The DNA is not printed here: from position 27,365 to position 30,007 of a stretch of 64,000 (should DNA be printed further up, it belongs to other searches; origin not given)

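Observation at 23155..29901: ISx/ISy: a ~2.4-kb IS group with 5-bp TSDs encoding ~780-aa HTH-plus-DDE-like proteins that I cannot place in a named family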

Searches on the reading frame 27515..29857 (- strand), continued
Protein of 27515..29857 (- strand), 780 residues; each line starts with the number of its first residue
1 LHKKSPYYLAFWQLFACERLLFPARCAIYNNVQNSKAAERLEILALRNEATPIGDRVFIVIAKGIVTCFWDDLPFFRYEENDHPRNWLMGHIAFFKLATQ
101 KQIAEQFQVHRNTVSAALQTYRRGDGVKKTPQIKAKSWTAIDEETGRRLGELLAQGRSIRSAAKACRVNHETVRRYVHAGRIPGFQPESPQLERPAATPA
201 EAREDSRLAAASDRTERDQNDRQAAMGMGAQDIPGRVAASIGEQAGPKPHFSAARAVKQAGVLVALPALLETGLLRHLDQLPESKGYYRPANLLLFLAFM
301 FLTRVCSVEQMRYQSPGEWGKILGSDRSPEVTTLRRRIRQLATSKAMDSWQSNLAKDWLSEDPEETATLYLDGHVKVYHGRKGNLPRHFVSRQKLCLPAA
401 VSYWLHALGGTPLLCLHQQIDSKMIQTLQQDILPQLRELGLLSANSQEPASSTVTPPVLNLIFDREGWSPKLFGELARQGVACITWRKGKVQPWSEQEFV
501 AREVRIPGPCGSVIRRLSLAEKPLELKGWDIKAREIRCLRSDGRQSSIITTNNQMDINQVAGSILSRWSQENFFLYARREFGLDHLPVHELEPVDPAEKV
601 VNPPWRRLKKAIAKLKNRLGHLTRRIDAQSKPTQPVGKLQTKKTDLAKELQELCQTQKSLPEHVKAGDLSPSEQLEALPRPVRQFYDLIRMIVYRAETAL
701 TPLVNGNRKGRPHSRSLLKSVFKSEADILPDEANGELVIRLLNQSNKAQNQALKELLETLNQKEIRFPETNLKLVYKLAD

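Call 58: search_protein_families(library=ncbifam, proteins=[P0210, P0218, P0243, P0277, P0278, P0284, P0289, P0302, P0311, P0325], max_evalue=0.01)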
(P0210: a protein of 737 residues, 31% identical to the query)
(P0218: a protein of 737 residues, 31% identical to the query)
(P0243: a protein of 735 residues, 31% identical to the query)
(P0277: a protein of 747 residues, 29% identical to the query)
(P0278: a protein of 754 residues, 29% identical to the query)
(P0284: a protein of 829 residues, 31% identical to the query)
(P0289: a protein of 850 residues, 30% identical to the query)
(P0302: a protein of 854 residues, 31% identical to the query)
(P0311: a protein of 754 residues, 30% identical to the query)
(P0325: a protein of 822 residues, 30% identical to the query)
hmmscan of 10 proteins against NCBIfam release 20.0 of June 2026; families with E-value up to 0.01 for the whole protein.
P0210 (737 aa): 3 families
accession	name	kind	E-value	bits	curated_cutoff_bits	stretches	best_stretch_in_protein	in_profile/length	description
NF033577.2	transpos_IS481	equivalog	0.00048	19.7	224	1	54-156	5-116/284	IS481 family transposase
NF033516.0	transpos_IS3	equivalog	0.00049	19.5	160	1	50-117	2-64/369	IS3 family transposase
NF033545.0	transpos_IS630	equivalog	0.0014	18.2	100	1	57-171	7-134/299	IS630 family transposase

P0218 (737 aa): 2 families
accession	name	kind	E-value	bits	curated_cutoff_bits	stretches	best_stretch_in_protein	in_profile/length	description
NF033545.0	transpos_IS630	equivalog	1.6e-05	24.5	100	1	50-116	1-67/299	IS630 family transposase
NF033592.1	transpos_IS4_1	equivalog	0.001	18.2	115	1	396-527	178-314/332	IS4 family transposase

P0243 (735 aa): 0 families

P0277 (747 aa): 3 families
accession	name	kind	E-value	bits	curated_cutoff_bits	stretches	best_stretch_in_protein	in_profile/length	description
NF033545.0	transpos_IS630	equivalog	2.1e-06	27.4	100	0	71-111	14-53/299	IS630 family transposase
NF033577.2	transpos_IS481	equivalog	4.3e-06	26.4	224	1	70-161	14-113/284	IS481 family transposase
NF033594.2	transpos_ISNCY_2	equivalog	0.00028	20.1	250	1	70-161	11-112/368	ISNCY family transposase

P0278 (754 aa): 4 families
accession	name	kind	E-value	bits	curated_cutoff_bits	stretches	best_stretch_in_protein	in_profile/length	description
NF033580.1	transpos_IS5_3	equivalog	5.7e-05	22.8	110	1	306-455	55-206/258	IS5 family transposase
NF033545.0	transpos_IS630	equivalog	0.0025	17.3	100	0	68-112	8-52/299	IS630 family transposase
NF033539.1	transpos_IS1380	equivalog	0.0085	14.7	180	0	296-499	76-296/419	IS1380 family transposase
NF033559.2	transpos_IS1634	equivalog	0.0086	15.1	100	0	311-625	100-341/483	IS1634 family transposase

P0284 (829 aa): 7 families
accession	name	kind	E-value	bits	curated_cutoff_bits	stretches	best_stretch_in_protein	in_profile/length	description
NF033577.2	transpos_IS481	equivalog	6.7e-11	42.2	224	1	121-226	2-115/284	IS481 family transposase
NF033545.0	transpos_IS630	equivalog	4.1e-10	39.6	100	1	122-246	3-134/299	IS630 family transposase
NF033539.1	transpos_IS1380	equivalog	1.8e-06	26.9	180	1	302-613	14-343/419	IS1380 family transposase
NF033594.2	transpos_ISNCY_2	equivalog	3.2e-05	23.3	250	1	132-199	10-77/368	ISNCY family transposase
NF049902.1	FTL_1293_fam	exception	0.00053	20.2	170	0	128-165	18-52/150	FTL_1293 family small RNA FtrC-regulated protein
TIGR02937.1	sigma70-ECF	superfamily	0.0012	18.5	42.9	1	182-216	122-157/165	sigma-70 family RNA polymerase sigma factor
NF033546.1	transpos_IS21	equivalog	0.0082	15.7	160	0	188-249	4-63/294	IS21 family transposase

P0289 (850 aa): 4 families
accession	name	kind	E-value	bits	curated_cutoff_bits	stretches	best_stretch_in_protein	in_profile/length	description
NF033545.0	transpos_IS630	equivalog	2.4e-07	30.5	100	1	76-126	14-64/299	IS630 family transposase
NF033577.2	transpos_IS481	equivalog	9.9e-07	28.5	224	1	67-164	6-112/284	IS481 family transposase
NF033539.1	transpos_IS1380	equivalog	0.0002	20.1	180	1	334-554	12-242/419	IS1380 family transposase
NF033592.1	transpos_IS4_1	equivalog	0.0027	16.8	115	1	522-647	179-308/332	IS4 family transposase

P0302 (854 aa): 3 families
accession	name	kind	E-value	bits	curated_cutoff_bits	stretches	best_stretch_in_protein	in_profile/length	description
NF033545.0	transpos_IS630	equivalog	9.1e-10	38.5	100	1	74-178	13-128/299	IS630 family transposase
NF033577.2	transpos_IS481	equivalog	1.2e-07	31.6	224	1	75-171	15-117/284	IS481 family transposase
NF033592.1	transpos_IS4_1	equivalog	0.0021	17.2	115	1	475-646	149-304/332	IS4 family transposase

P0311 (754 aa): 3 families
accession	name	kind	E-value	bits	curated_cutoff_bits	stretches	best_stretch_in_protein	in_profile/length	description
NF033577.2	transpos_IS481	equivalog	1.6e-07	31.2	224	1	49-147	2-108/284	IS481 family transposase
NF033545.0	transpos_IS630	equivalog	4.6e-06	26.3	100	1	49-130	2-88/299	IS630 family transposase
NF033594.2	transpos_ISNCY_2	equivalog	0.00011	21.5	250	1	56-121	6-72/368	ISNCY family transposase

P0325 (822 aa): 3 families
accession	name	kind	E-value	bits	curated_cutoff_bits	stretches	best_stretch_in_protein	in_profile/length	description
NF033577.2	transpos_IS481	equivalog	2.6e-05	23.9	224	1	23-124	6-115/284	IS481 family transposase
NF033545.0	transpos_IS630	equivalog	0.00024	20.6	100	1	21-172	4-152/299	IS630 family transposase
NF033516.0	transpos_IS3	equivalog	0.0052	16.1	160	0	21-65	5-48/369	IS3 family transposase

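Call 59: find_homologous_proteins(query=A3, max_evalue=1e-10)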
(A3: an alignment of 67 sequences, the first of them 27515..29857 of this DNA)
Query A3 (67 sequences) (780 aa, profile of the alignment): 1090 proteins with E <= 1e-10 among 8000 candidates; the best 120 are listed.
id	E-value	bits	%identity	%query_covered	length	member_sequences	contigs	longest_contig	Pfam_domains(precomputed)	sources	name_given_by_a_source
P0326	2.4e-291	986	34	92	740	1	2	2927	PF21804.4,PF13384.13,PF13551.13,PF13518.13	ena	-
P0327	2.4e-290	983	34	93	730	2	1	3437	PF21804.4,PF13551.13,PF13518.13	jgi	jgi:transposase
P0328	3.5e-289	979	32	93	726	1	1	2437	PF21804.4,PF13384.13,PF13551.13,PF13518.13,PF13542.13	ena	-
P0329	9.6e-289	978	33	93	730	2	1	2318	PF21804.4,PF13551.13,PF13518.13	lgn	-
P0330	1.1e-288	978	31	94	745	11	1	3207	PF21804.4,PF13384.13,PF13551.13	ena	-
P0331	2.2e-288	977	31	93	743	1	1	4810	PF21804.4,PF13384.13,PF13551.13,PF13518.13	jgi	jgi:transposase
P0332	3.4e-288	976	32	93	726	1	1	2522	PF21804.4,PF13384.13,PF13551.13,PF13518.13,PF13542.13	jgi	-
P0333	4.6e-288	976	32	94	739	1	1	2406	PF12728.14,PF21804.4,PF13384.13,PF13551.13,PF13518.13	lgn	-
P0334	1.1e-287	974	33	91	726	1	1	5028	PF21804.4,PF13551.13,PF13518.13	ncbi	-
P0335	1.1e-287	974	34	92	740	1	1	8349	PF21804.4,PF13384.13,PF13551.13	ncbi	ncbi:MAG: putative transposase [Pseudomonadota bacterium]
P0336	1.8e-287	974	32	92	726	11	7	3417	PF21804.4,PF13384.13,PF13551.13,PF13518.13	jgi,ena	jgi:hypothetical protein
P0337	4.5e-287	972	33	87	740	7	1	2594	PF21804.4,PF13384.13,PF13551.13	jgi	jgi:transposase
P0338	5.1e-287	972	32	93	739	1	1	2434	PF21804.4,PF13384.13,PF13551.13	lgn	-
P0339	1.0e-286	971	31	95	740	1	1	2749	PF21804.4,PF13384.13,PF13551.13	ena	-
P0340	1.7e-286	970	33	87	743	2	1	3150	PF21804.4,PF13384.13,PF13551.13,PF13518.13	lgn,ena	-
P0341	1.8e-286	970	33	93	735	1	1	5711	PF21804.4,PF13384.13,PF13551.13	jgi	-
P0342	3.4e-286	969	32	94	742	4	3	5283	PF21804.4,PF13384.13,PF13551.13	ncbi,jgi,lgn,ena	ncbi:MAG: putative transposase [Anaerolineae bacterium]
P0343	3.9e-286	969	32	93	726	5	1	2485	PF21804.4,PF13384.13,PF13551.13,PF13518.13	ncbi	-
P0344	5.2e-286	969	32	94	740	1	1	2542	PF01609.28,PF21804.4,PF13384.13,PF13551.13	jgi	jgi:transposase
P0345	9.1e-286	968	32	93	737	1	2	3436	PF21804.4,PF13384.13,PF13551.13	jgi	jgi:hypothetical protein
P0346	9.5e-286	968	32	92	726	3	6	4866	PF21804.4,PF13384.13,PF13551.13,PF13518.13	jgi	jgi:transposase-like protein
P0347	1.3e-285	967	32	94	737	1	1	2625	PF21804.4,PF13384.13,PF13551.13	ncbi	-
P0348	1.3e-285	967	33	95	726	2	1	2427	PF01609.28,PF21804.4,PF13384.13,PF13551.13,PF13518.13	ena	-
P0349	1.5e-285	967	31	93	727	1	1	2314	PF21804.4,PF13384.13,PF13551.13,PF13518.13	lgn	-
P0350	1.7e-285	967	32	94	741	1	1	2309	PF21804.4,PF13384.13,PF13551.13,PF13518.13,PF13565.13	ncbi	-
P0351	2.2e-285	967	32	93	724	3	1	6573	PF21804.4,PF13384.13,PF13551.13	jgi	-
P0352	2.4e-285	967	32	94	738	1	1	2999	PF21804.4,PF13384.13,PF13551.13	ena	-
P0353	3.8e-285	966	33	93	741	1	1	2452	PF21804.4,PF13384.13,PF13551.13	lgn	-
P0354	4.4e-285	966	33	93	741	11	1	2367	PF21804.4,PF13384.13,PF13551.13,PF13518.13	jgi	-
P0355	5.6e-285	965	33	87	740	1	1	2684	PF21804.4,PF13384.13,PF13551.13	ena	-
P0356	6.3e-285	965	33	92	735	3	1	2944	PF21804.4,PF13384.13,PF13551.13,PF13518.13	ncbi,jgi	-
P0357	7.8e-285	965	32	93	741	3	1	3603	PF21804.4,PF13384.13,PF13551.13,PF13518.13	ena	-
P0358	9.4e-285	965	31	93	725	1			PF13412.13,PF21804.4,PF13384.13,PF13551.13,PF13518.13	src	-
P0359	1.1e-284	964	32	94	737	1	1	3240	PF21804.4,PF13384.13,PF13551.13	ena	-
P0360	2.0e-284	964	33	93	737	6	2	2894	PF21804.4,PF13384.13,PF13551.13,PF13518.13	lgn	-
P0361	2.3e-284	963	32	93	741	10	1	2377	PF21804.4,PF13384.13,PF13551.13,PF13518.13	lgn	-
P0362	2.5e-284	963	32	94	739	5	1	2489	PF21804.4,PF13384.13,PF13551.13,PF13518.13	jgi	-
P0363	2.5e-284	963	33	87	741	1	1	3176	PF21804.4,PF13384.13,PF13551.13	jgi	jgi:transposase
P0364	2.7e-284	963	33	93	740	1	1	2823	PF21804.4,PF13384.13,PF13551.13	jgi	jgi:transposase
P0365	2.9e-284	963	32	94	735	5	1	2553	PF21804.4,PF13384.13,PF13551.13,PF13518.13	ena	-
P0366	3.0e-284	963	32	94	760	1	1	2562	PF12728.14,PF21804.4,PF13384.13,PF13551.13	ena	-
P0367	3.3e-284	963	32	93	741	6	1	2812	PF21804.4,PF13384.13,PF13551.13,PF13518.13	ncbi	-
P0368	3.4e-284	963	31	94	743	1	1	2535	PF21804.4,PF13384.13,PF13551.13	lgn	-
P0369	3.5e-284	963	33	93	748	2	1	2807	PF01609.28,PF21804.4,PF13384.13,PF13551.13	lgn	-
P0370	3.9e-284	963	33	93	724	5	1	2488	PF12728.14,PF21804.4,PF13384.13,PF13551.13,PF13518.13,PF13338.13,PF08281.19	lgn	-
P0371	5.0e-284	962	33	92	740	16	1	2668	PF21804.4,PF13384.13,PF13551.13,PF13518.13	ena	-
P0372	5.4e-284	962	32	94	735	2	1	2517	PF21804.4,PF13384.13,PF13551.13,PF13518.13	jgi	jgi:transposase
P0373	6.1e-284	962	32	92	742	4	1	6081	PF21804.4,PF13384.13,PF13551.13,PF13518.13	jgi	jgi:hypothetical protein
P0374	6.3e-284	962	32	93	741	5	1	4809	PF21804.4,PF13384.13,PF13551.13,PF13518.13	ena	-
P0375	1.1e-283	961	32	94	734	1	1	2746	PF21804.4,PF13384.13,PF13551.13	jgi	jgi:transposase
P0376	1.3e-283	961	33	90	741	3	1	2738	PF21804.4,PF13384.13,PF13551.13,PF13518.13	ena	-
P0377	2.7e-283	960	32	92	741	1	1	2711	PF21804.4,PF13384.13,PF13551.13,PF13518.13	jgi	jgi:transposase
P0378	3.8e-283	959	32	92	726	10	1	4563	PF21804.4,PF13384.13,PF13551.13,PF13518.13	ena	-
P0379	4.3e-283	959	32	94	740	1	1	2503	PF01609.28,PF21804.4,PF13551.13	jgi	-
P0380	5.6e-283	959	32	94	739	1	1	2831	PF21804.4,PF13384.13,PF13551.13,PF13518.13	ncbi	-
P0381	7.5e-283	958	31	94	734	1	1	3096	PF21804.4,PF13384.13,PF13551.13,PF13518.13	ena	-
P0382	1.1e-282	958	32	94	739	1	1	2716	PF21804.4,PF13384.13,PF13551.13,PF13518.13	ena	-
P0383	1.2e-282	958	33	93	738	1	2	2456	PF21804.4,PF13384.13,PF13551.13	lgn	-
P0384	1.8e-282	957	32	87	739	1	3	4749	PF21804.4,PF13384.13,PF13551.13,PF13518.13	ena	-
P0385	2.0e-282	957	33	92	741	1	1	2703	PF21804.4,PF13384.13,PF13551.13,PF13518.13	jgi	jgi:transposase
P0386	2.1e-282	957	32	92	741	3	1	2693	PF21804.4,PF13384.13,PF13551.13,PF13518.13,PF13565.13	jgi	-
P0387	2.1e-282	957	32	92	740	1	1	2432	PF21804.4,PF13384.13,PF13551.13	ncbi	ncbi:putative transposase [Pseudomonadota bacterium]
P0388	2.6e-282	957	32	92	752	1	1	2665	PF21804.4,PF13384.13,PF13551.13,PF13518.13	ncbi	-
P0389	3.9e-282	956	32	94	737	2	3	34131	PF21804.4,PF13384.13,PF13551.13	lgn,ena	-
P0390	4.8e-282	956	34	94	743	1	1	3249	PF21804.4,PF13384.13,PF13551.13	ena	-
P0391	8.4e-282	955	32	93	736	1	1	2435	PF21804.4,PF13384.13,PF13551.13,PF13518.13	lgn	-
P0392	8.5e-282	955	33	93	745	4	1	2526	PF21804.4,PF13384.13,PF13551.13,PF13518.13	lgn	-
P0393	9.2e-282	955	32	93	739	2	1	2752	PF21804.4,PF13384.13,PF13551.13,PF13518.13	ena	-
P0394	9.2e-282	955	32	92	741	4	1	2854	PF21804.4,PF13384.13,PF13551.13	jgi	jgi:transposase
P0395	1.1e-281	954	31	94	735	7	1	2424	PF21804.4,PF13384.13,PF13551.13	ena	-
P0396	1.1e-281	954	32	93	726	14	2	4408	PF21804.4,PF13384.13,PF13551.13,PF13518.13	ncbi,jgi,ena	-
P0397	1.2e-281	954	32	92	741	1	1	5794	PF21804.4,PF13384.13,PF13551.13,PF13518.13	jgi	jgi:transposase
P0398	1.3e-281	954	33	81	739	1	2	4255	PF21804.4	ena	-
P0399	1.6e-281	954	32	92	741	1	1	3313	PF21804.4,PF13384.13,PF13551.13,PF13518.13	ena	-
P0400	1.6e-281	954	31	93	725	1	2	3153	PF21804.4,PF13384.13,PF13551.13,PF13518.13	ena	-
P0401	1.9e-281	954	33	94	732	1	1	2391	PF21804.4,PF13384.13,PF13551.13,PF13518.13,PF13565.13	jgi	jgi:hypothetical protein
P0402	1.9e-281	954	32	92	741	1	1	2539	PF21804.4,PF13384.13,PF13551.13,PF13518.13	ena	-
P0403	2.7e-281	953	32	94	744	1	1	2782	PF21804.4,PF13384.13,PF13551.13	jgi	jgi:transposase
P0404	3.5e-281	953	32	91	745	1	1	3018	PF21804.4,PF13384.13,PF13551.13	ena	-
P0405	6.8e-281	952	33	94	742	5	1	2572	PF21804.4,PF13384.13,PF13551.13,PF13518.13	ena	-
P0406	7.6e-281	952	33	92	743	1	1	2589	PF21804.4,PF13384.13,PF13551.13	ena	-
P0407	8.0e-281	952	32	94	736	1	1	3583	PF21804.4,PF13384.13,PF13551.13,PF13518.13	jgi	jgi:transposase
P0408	8.7e-281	951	33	91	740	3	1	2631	PF21804.4,PF13384.13,PF13551.13,PF13518.13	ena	-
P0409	1.2e-280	951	33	94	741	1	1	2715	PF01609.28,PF21804.4,PF13384.13,PF13551.13,PF13518.13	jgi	jgi:transposase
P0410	1.8e-280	950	32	94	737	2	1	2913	PF21804.4,PF13384.13,PF13551.13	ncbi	-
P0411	3.1e-280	950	32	94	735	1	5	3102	PF21804.4,PF13384.13,PF13551.13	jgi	jgi:transposase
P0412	4.0e-280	949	33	94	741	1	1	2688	PF21804.4,PF13384.13,PF13551.13,PF13518.13,PF06056.19,PF13565.13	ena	-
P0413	4.1e-280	949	33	87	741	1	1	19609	PF21804.4,PF13384.13,PF13551.13,PF13518.13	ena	-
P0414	4.6e-280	949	31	91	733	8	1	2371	PF21804.4,PF13384.13,PF13551.13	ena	-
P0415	4.9e-280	949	32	94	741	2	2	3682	PF21804.4,PF13384.13,PF13551.13,PF13518.13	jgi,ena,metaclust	metaclust:\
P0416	4.9e-280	949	32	87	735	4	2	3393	PF21804.4,PF13384.13,PF13551.13,PF13518.13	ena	-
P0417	5.4e-280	949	32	94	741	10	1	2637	PF21804.4,PF13384.13,PF13551.13,PF13518.13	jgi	jgi:transposase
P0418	6.1e-280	949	31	94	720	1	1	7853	PF21804.4,PF13384.13,PF13551.13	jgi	jgi:transposase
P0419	7.6e-280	948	32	91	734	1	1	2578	PF21804.4,PF13384.13,PF13551.13,PF13518.13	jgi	jgi:hypothetical protein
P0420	8.4e-280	948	32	92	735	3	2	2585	PF21804.4,PF13384.13,PF13551.13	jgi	jgi:transposase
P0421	1.1e-279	948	33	92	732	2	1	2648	PF21804.4,PF13384.13,PF13551.13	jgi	jgi:hypothetical protein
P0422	1.2e-279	948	34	72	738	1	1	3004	PF21804.4,PF13384.13,PF13551.13,PF13518.13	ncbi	-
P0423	1.2e-279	948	31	94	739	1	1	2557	PF21804.4,PF13384.13,PF13936.13,PF13551.13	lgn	-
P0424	1.5e-279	947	32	94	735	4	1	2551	PF21804.4,PF13384.13,PF13551.13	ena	-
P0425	1.6e-279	947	31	91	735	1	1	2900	PF21804.4,PF13384.13,PF13551.13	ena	-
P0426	1.9e-279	947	32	92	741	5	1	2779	PF12728.14,PF21804.4,PF13384.13,PF13551.13,PF13518.13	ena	-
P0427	2.6e-279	947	33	91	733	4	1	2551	PF21804.4,PF13384.13,PF13551.13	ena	-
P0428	2.6e-279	947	32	94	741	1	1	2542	PF21804.4,PF13384.13,PF13551.13,PF13518.13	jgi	-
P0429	2.8e-279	946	32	87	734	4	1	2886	PF21804.4,PF13384.13,PF13551.13,PF13518.13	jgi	jgi:hypothetical protein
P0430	6.4e-279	945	31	93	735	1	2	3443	PF21804.4,PF13384.13,PF13551.13,PF13518.13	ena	-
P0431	6.8e-279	945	32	93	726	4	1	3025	PF21804.4,PF13384.13,PF13551.13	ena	-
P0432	1.5e-278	944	33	92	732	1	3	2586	PF21804.4,PF13384.13,PF13551.13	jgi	jgi:hypothetical protein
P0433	1.8e-278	944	32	87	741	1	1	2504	PF21804.4,PF13384.13,PF13551.13,PF13518.13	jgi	-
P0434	2.1e-278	944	31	92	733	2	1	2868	PF21804.4,PF13384.13,PF13551.13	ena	-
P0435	2.5e-278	943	32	87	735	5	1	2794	PF21804.4,PF13384.13,PF13551.13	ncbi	-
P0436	3.3e-278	943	33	92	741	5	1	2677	PF21804.4,PF13551.13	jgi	jgi:hypothetical protein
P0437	5.3e-278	942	32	92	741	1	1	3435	PF21804.4,PF13384.13,PF13551.13,PF13518.13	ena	-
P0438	5.5e-278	942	33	91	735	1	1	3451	PF21804.4,PF13384.13,PF13551.13,PF13518.13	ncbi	-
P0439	5.7e-278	942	34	91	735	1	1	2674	PF21804.4,PF13384.13,PF13551.13,PF13518.13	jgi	-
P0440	7.0e-278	942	32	91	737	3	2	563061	PF21804.4,PF13384.13,PF13551.13,PF13518.13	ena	-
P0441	1.4e-277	941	32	94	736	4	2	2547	PF21804.4,PF13384.13,PF13551.13,PF13518.13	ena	-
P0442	1.7e-277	941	34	92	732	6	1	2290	PF21804.4,PF13384.13,PF13551.13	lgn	-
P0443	2.3e-277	940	32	91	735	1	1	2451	PF21804.4,PF13384.13,PF13551.13,PF13518.13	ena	-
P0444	4.7e-277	939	34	93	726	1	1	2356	PF21804.4,PF13384.13,PF13551.13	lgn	-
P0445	9.2e-277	938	32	92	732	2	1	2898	PF21804.4,PF13384.13,PF13551.13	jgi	jgi:hypothetical protein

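Call 67: search_dna_similar(query=P0326, collection=plasmids, mode=protein, max_rows=20, max_evalue=0.001)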
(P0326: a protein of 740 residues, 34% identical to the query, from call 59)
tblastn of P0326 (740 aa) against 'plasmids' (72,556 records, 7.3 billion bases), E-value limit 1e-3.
Records with a match: 1; places in all: 2; records where one place covers at least 80% of the query: 0.
Best place of each record, by identity: <60% 1.
By first word of the organism name: Streptomyces 1.
By predicted mobility (MOB-suite, as given by PLSDB): non-mobilizable 1.
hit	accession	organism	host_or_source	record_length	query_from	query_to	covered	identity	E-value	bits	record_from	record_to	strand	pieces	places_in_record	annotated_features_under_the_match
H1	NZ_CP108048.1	Streptomyces sp. NBC_00289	-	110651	277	730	61%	22.6%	3e-12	78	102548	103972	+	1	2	putative transposase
